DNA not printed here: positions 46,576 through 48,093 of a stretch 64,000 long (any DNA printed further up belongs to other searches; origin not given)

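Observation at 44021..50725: tRNA-bounded islet of DNA-processing genes around the retron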

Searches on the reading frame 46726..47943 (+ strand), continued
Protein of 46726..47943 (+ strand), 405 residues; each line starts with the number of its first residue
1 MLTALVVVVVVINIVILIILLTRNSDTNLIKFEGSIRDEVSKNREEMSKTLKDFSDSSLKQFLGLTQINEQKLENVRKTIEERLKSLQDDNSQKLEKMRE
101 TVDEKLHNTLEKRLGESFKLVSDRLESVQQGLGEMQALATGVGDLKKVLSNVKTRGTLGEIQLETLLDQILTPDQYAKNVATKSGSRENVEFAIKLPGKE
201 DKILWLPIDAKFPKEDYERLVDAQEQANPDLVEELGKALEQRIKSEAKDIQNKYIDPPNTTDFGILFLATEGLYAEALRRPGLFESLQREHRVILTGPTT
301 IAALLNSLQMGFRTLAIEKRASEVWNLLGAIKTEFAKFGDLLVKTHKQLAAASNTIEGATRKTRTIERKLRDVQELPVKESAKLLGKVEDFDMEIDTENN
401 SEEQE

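Call 41: find_encoding_contigs(protein=P0125, flank=10000, max_places=2)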
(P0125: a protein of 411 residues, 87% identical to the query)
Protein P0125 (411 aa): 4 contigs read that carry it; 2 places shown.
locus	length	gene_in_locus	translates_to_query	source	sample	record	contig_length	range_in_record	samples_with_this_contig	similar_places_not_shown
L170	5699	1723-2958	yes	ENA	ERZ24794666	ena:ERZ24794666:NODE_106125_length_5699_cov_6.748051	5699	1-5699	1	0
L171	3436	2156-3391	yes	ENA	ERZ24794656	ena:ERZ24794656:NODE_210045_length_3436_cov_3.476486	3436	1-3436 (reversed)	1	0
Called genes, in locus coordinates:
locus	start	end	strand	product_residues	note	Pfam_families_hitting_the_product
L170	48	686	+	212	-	-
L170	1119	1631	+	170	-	-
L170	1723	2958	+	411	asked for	PF02646:RmuC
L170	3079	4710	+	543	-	PF02463:SMC_N (faint), PF11398:DUF2813, PF13175:AAA_15, PF13304:AAA_21, PF13175:AAA_15, PF20469:OLD-like_TOPRIM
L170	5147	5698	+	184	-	?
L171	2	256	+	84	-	?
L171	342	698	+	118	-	PF14359:DUF4406 (weak), PF24963:DUF7768 (weak)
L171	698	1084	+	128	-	-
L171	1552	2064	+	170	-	-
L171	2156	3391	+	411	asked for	PF02646:RmuC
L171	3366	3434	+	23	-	?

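Call 43: find_encoding_contigs(protein=P0129, flank=10000, max_places=2)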
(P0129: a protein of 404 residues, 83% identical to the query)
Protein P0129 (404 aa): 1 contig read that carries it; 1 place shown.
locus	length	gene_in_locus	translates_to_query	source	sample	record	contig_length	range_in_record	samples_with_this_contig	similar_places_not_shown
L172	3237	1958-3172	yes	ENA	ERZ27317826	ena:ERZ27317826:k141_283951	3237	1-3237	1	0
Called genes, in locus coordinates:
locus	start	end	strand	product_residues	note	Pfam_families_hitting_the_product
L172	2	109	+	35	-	?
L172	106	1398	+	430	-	PF13483:Lactamase_B_3 (faint), PF12706:Lactamase_B_2, PF07521:RMMBL (faint)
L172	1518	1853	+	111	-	-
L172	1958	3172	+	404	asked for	PF02646:RmuC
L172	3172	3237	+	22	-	?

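Call 44: find_encoding_contigs(protein=P0131, flank=10000, max_places=2)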
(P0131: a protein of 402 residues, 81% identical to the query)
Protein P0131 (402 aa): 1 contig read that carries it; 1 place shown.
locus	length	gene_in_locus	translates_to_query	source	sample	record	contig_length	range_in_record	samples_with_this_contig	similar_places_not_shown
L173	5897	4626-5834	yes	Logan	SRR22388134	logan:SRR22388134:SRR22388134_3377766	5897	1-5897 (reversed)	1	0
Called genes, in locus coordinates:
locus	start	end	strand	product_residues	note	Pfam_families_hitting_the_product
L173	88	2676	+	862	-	PF04851:ResIII (weak), PF08722:Tn7_TnsA-like_N (weak)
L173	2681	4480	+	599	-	PF01555:N6_N4_Mtase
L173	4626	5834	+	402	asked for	PF02646:RmuC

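Call 52: search_protein_families(library=pfam, proteins=[L014:8865-9254:+, L014:9232-9924:+, L014:11177-11884:+, L014:11997-12317:+, L167:9169-9681:+, L167:11129-12760:+, L007:247-2121:+, L007:4053-4757:+, L167:8098-8736:+, L172:1518-1853:+], max_evalue=0.001)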
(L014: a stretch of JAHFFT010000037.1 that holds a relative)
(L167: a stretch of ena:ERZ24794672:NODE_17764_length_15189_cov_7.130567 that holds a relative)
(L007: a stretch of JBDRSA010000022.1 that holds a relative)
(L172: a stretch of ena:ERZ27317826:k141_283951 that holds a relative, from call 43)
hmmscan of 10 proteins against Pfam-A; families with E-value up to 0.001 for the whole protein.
L014:8865-9254:+ (129 aa): 0 families

L014:9232-9924:+ (230 aa): 2 families
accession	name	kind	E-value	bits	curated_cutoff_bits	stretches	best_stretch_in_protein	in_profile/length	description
PF00730.31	HhH-GPD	-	7.3e-15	55.7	26.2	1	46-179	1-96/108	HhH-GPD superfamily base excision DNA repair protein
PF00633.29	HHH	-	0.00038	20.6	24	1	131-149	12-30/30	Helix-hairpin-helix motif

L014:11177-11884:+ (235 aa): 1 family
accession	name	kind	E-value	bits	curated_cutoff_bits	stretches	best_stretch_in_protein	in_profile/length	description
PF02578.20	Cu-oxidase_4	-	8.2e-57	192.8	22.9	1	52-232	44-237/238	Multi-copper polyphenol oxidoreductase laccase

L014:11997-12317:+ (106 aa): 1 family
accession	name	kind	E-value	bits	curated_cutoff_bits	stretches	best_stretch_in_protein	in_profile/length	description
PF03091.20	CutA1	-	1.3e-36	124.8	22.4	1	6-103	1-98/99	CutA1 divalent ion tolerance protein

L167:9169-9681:+ (170 aa): 0 families

L167:11129-12760:+ (543 aa): 5 families
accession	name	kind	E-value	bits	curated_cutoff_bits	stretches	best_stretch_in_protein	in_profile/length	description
PF13175.12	AAA_15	-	1.5e-38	133.9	32.1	2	115-305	187-374/374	AAA ATPase domain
PF13304.12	AAA_21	-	3.4e-16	60.6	27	1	24-306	1-304/304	AAA domain, putative AbiEii toxin, Type IV TA system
PF11398.14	DUF2813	-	3.7e-13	50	21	1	1-80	1-88/372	Protein of unknown function (DUF2813)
PF20469.4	OLD-like_TOPRIM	-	1.5e-09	38.7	23.2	1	355-419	4-67/67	Overcoming lysogenization defect protein-like, TOPRIM domain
PF02463.25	SMC_N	-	1.1e-08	35.2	40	0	2-50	1-52/220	RecF/RecN/SMC N terminal domain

L007:247-2121:+ (624 aa): 3 families
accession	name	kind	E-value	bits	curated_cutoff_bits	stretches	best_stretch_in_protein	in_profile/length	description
PF00821.23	PEPCK_GTP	-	7.2e-110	367.6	23.8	1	246-607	1-357/357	Phosphoenolpyruvate carboxykinase C-terminal P-loop domain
PF17297.7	PEPCK_N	-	2.1e-63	214.3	23.8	1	32-241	2-217/218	Phosphoenolpyruvate carboxykinase N-terminal domain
PF01293.25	PEPCK_ATP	-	3.5e-05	23.1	26.5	1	126-347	81-288/465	Phosphoenolpyruvate carboxykinase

L007:4053-4757:+ (234 aa): 1 family
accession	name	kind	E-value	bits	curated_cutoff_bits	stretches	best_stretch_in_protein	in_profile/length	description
PF02517.21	Rce1-like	-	1.4e-18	67.4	22.4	1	126-221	3-90/93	Type II CAAX prenyl endopeptidase Rce1-like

L167:8098-8736:+ (212 aa): 0 families

L172:1518-1853:+ (111 aa): 0 families

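Call 53: search_protein_families(library=padloc, proteins=[L167:97-2139:+, L167:2143-4041:+, L167:5939-8017:+, L167:8098-8736:+, L167:9169-9681:+, L167:11129-12760:+, L173:88-2676:+, L173:2681-4480:+], max_evalue=0.00001)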
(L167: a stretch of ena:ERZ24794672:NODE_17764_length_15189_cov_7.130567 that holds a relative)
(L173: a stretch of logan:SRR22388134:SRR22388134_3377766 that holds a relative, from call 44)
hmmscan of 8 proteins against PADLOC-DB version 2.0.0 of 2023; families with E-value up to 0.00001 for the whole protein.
L167:97-2139:+ (680 aa): 1 family
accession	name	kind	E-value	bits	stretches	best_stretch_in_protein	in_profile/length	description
PDLC04547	PDC-M26A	-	3.4e-53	179.3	3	361-436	361-436/724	-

L167:2143-4041:+ (632 aa): 0 families

L167:5939-8017:+ (692 aa): 1 family
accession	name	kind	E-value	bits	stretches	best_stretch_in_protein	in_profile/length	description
PDLC02357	AbiU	-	2.3e-59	200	1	7-543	7-529/537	AbiU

L167:8098-8736:+ (212 aa): 0 families

L167:9169-9681:+ (170 aa): 0 families

L167:11129-12760:+ (543 aa): 119 families (the best 25 are shown)
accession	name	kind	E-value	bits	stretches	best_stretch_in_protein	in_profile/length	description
PDLC02979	AriA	-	1.3e-39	135.1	2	128-305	196-373/373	-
PDLC02358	Old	-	9.1e-39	131.7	2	181-442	201-474/578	Old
PDLC00067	GajA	-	7.2e-37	125.1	2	128-462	161-511/604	AAA ATPase domain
PDLC00070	GajA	-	3.1e-33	113.3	2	195-436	224-467/596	AAA ATPase domain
PDLC00086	GajA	-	1.6e-30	104.5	2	183-392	228-439/600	AAA ATPase domain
PDLC00066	GajA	-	8e-29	98.6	1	1-426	1-440/567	AAA ATPase domain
PDLC00096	GajA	-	2.5e-28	97.2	2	180-426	209-462/630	AAA ATPase domain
PDLC00085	GajA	-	1e-27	95.2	2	267-427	273-451/580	AAA ATPase domain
PDLC00080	GajA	-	7.6e-26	89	2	181-317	215-349/622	AAA ATPase domain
PDLC00099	GajA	-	8.4e-25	85.8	2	187-319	228-358/626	AAA ATPase domain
PDLC04178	HEC-01A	-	1.1e-24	85.2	2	143-339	174-366/399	-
PDLC00081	GajA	-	1.5e-24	84.7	2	1-72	1-75/574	AAA ATPase domain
PDLC00077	GajA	-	3.8e-23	79.9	2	181-429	246-508/616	AAA ATPase domain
PDLC00091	GajA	-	4.2e-23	80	2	177-422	204-472/627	AAA ATPase domain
PDLC00094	GajA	-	9.1e-23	78.5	2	223-451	256-487/569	AAA ATPase domain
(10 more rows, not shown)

L173:88-2676:+ (862 aa): 0 families

L173:2681-4480:+ (599 aa): 53 families (the best 25 are shown)
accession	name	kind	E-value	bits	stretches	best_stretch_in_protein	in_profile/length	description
PDLC03633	MTase_III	-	4.3e-61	205.4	1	45-335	66-357/616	Type III methyltransferase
PDLC03354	MTase_II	-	5.5e-56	188.4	2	54-227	53-221/425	Type II methyltransferase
PDLC03300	MTase_II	-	4.9e-49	165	1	51-333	6-278/302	Type II methyltransferase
PDLC03636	MTase_III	-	4.4e-47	159.1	3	263-338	337-412/575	Type III methyltransferase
PDLC03644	MTase_III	-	4.8e-47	158.9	2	21-215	2-190/542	Type III methyltransferase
PDLC03339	MTase_II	-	3.4e-45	152.5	2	239-338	187-278/399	Type II methyltransferase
PDLC03634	MTase_III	-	1.6e-41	140.9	2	5-218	44-256/621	Type III methyltransferase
PDLC03635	MTase_III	-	1.6e-40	137.5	2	40-231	203-368/708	Type III methyltransferase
PDLC03371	MTase_II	-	1.5e-38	130.9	1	53-334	7-255/260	Type II methyltransferase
PDLC03641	MTase_III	-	9.4e-37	124.9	2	18-215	63-265/657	Type III methyltransferase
PDLC03638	MTase_III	-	3.4e-33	113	2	267-373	613-715/816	Type III methyltransferase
PDLC03299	MTase_II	-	2.3e-31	107.4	1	124-333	53-259/296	Type II methyltransferase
PDLC03640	MTase_III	-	1.5e-26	91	2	56-213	43-200/654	Type III methyltransferase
PDLC03637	MTase_III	-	2.1e-26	90.7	1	23-215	87-267/513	Type III methyltransferase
PDLC03632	MTase_III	-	1e-25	88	2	52-221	158-327/983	Type III methyltransferase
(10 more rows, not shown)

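Call 59: search_protein_families(library=pfam, proteins=[L037:11157-14318:+, L037:14481-17324:+, L041:6403-9366:+, L041:9366-9938:+, L009:7422-8660:+, L009:8663-9805:+, L012:7294-8871:+, L012:8872-9858:+, L016:8022-9749:+, L048:8063-9904:+], max_evalue=0.00001)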
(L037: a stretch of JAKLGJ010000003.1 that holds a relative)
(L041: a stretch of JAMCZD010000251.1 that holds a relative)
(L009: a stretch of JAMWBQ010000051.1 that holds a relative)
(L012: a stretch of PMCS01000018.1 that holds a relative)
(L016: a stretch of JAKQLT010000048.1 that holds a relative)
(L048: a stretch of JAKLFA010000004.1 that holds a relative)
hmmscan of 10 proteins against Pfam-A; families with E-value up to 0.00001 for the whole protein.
L037:11157-14318:+ (1053 aa): 4 families
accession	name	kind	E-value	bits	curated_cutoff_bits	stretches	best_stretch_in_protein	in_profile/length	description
PF00580.27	UvrD-helicase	-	7e-38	131.3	23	1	15-435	12-269/271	UvrD/REP helicase N-terminal domain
PF13361.12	UvrD_C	-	4.1e-20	72.9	25.6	2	700-837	246-347/350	UvrD-like helicase C-terminal domain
PF13538.12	UvrD_C_2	-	1.5e-09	38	27.4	0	741-760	2-23/52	UvrD-like helicase C-terminal domain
PF13245.12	AAA_19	-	1.6e-09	38.5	25.1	0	17-74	12-62/134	AAA domain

L037:14481-17324:+ (947 aa): 1 family
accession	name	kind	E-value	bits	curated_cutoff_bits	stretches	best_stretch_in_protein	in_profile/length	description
PF12705.13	PDDEXK_1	-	1.5e-33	117.2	22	1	667-947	2-247/247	PD-(D/E)XK nuclease superfamily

L041:6403-9366:+ (987 aa): 4 families
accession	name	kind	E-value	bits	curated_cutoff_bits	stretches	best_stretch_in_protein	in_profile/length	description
PF17389.8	Bac_rhamnosid6H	-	3.4e-37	128.9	24.5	1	570-905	3-338/339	Bacterial alpha-L-rhamnosidase 6 hairpin glycosidase domain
PF17390.7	Bac_rhamnosid_C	-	3.6e-09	36.8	22.1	1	908-971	1-65/78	Bacterial alpha-L-rhamnosidase C-terminal domain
PF08531.16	Bac_rhamnosid_N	-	4.5e-07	30.3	25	1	75-176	4-117/172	Alpha-L-rhamnosidase N-terminal domain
PF22422.2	MGH1-like_GH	-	5.4e-07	29.9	27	0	733-824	177-268/356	Mannosylglycerate hydrolase MGH1-like glycoside hydrolase domain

L041:9366-9938:+ (190 aa): 0 families

L009:7422-8660:+ (412 aa): 2 families
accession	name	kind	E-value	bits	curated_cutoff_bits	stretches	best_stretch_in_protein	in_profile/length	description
PF16491.10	Peptidase_M48_N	-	6.3e-49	166.7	27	1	27-202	4-179/179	CAAX prenyl protease N-terminal, five membrane helices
PF01435.24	Peptidase_M48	-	4.4e-36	124.9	20.3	1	205-411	1-185/186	Peptidase family M48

L009:8663-9805:+ (380 aa): 2 families
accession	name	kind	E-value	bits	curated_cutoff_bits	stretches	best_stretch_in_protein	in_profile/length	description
PF13023.12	HD_3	-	5.4e-24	85.4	22.5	1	196-333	1-127/165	HD domain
PF12917.13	YfbR-like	-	1.4e-22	80.7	25.9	1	193-344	3-148/182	5'-deoxynucleotidase YfbR-like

L012:7294-8871:+ (525 aa): 1 family
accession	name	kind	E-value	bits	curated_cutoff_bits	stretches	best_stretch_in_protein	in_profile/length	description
PF00211.25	Guanylate_cyc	-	2.8e-09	37.3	21.9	1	351-513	7-180/183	Adenylate and Guanylate cyclase catalytic domain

L012:8872-9858:+ (328 aa): 2 families
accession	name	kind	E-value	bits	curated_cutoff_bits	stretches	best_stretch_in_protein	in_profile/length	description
PF00149.33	Metallophos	-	9.3e-15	56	21.5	1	102-255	1-190/191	Calcineurin-like phosphoesterase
PF12850.12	Metallophos_2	-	2.2e-07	31.5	27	1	103-255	2-118/154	Calcineurin-like phosphoesterase superfamily domain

L016:8022-9749:+ (575 aa): 2 families
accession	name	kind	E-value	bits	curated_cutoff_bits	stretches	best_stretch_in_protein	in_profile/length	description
PF10131.15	PTPS_related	-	6.8e-12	45.1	26.4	1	88-411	1-299/621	6-pyruvoyl-tetrahydropterin synthase related domain; membrane protein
PF13231.12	PMT_2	-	4.3e-07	30.7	26.1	1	93-249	4-155/160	Dolichyl-phosphate-mannose-protein mannosyltransferase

L048:8063-9904:+ (613 aa): 2 families
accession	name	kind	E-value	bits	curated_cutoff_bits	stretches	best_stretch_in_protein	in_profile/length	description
PF00437.27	T2SSE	-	2.6e-126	421.6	24.9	1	184-564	4-368/370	Type II/IV secretion system protein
PF05157.20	MshEN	-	2.7e-18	66.2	23.1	1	65-150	2-87/90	MshEN domain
